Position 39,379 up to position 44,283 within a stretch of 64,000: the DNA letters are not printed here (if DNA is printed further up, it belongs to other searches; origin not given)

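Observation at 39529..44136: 1535-aa single-polypeptide fusion of an AMP-forming acyl-CoA synthetase, a ~750-aa uncharacterised region and a GNAT-like acyltransferase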

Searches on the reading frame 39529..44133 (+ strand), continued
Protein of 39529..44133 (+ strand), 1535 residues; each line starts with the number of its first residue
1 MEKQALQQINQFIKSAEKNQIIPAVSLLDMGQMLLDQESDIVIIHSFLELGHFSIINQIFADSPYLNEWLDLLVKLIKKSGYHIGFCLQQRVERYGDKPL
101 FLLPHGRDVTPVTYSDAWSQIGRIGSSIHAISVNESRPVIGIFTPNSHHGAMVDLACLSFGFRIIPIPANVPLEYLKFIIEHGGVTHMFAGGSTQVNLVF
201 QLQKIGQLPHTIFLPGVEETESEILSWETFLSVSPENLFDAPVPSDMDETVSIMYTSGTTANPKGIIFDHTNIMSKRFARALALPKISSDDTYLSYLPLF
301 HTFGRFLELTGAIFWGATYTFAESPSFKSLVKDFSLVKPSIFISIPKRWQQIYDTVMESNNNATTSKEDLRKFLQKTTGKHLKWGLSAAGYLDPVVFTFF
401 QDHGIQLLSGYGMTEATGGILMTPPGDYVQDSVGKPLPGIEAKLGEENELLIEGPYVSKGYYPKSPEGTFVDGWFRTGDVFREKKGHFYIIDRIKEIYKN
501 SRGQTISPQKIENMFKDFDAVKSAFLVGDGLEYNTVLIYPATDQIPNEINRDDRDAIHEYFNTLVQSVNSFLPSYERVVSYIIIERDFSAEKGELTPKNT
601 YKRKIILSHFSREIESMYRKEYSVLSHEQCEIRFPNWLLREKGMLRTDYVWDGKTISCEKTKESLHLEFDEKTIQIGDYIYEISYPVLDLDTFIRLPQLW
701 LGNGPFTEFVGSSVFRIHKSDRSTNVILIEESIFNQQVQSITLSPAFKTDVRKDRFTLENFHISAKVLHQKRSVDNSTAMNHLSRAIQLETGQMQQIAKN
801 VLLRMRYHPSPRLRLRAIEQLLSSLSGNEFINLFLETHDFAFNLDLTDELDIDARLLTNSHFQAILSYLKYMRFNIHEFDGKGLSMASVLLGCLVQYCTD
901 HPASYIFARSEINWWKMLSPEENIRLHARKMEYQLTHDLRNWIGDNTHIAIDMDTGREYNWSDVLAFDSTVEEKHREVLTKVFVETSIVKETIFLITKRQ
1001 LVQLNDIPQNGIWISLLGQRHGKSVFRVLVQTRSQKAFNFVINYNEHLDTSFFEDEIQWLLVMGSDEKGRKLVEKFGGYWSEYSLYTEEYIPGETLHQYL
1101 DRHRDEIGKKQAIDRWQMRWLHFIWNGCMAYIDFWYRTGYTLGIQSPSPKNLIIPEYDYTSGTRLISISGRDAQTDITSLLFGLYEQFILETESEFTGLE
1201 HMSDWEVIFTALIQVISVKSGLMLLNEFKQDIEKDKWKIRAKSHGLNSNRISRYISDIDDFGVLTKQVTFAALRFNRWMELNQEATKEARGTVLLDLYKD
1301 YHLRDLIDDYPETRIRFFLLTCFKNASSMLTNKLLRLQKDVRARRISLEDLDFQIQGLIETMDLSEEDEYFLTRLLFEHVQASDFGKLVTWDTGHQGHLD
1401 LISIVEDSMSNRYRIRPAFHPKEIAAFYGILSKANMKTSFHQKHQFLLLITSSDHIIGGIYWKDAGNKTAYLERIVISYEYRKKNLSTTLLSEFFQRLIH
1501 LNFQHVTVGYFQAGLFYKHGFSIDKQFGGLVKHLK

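Call 74: search_protein_families(library=pfam, alignment_id=A4, max_evalue=1)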
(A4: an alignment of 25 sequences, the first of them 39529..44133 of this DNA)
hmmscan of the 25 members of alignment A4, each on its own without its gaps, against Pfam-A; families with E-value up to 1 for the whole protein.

A. member 1, window:39529-44133:+ (1535 aa): 6 families
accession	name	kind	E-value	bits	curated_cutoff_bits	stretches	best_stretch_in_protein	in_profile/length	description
PF00501.34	AMP-binding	-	1.3e-56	192.5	29.9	1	88-462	1-384/384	AMP-binding enzyme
PF23562.2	AMP-binding_C_3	-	5.3e-13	49.9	20.8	1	501-620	7-122/124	AMP-binding enzyme C-terminal domain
PF13673.13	Acetyltransf_10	-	4.3e-07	30.4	23.6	1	1417-1508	3-92/128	Acetyltransferase (GNAT) domain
PF00583.31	Acetyltransf_1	-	3.5e-05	24.5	20.7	1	1437-1521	22-116/116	Acetyltransferase (GNAT) family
PF13508.13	Acetyltransf_7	-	0.0052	17.6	27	1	1449-1522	7-83/84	Acetyltransferase (GNAT) domain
PF00931.28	NB-ARC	-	0.0077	15.9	23.5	1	992-1062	94-165/248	NB-ARC domain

B. families by the number of members that match (of 25 scanned): 26 families (the first 25 are shown)
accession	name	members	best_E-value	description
PF00501.34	AMP-binding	25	1.5e-67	AMP-binding enzyme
PF23562.2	AMP-binding_C_3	25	5.2e-15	AMP-binding enzyme C-terminal domain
PF00583.31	Acetyltransf_1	25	1.3e-10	Acetyltransferase (GNAT) family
PF13508.13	Acetyltransf_7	25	1.6e-07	Acetyltransferase (GNAT) domain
PF13673.13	Acetyltransf_10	21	6.4e-10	Acetyltransferase (GNAT) domain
PF14542.12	Acetyltransf_CG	18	1.4e-05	GCN5-related N-acetyl-transferase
PF13527.13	Acetyltransf_9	6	0.00014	Acetyltransferase (GNAT) domain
PF13646.12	HEAT_2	3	0.00031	HEAT repeats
PF00931.28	NB-ARC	1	0.0077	NB-ARC domain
PF02985.28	HEAT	1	0.0098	HEAT repeat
PF10666.15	Phage_TAC_8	1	0.014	Phage tail assembly chaperone protein Gp14 ()A118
PF09827.14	CRISPR_Cas2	1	0.017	CRISPR associated protein Cas2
PF24477.2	ARM_At3g06530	1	0.027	At3g06530-like, ARM repeats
PF19955.5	EAD1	1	0.028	Effector-associated domain 1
PF18480.7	DUF5615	1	0.056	Domain of unknown function (DUF5615)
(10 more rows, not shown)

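Call 85: search_protein_families(library=padloc, proteins=[window:39529-44133:+], max_evalue=0.01)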
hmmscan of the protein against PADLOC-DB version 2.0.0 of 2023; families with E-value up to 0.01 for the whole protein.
window:39529-44133:+ (1535 aa): 0 families
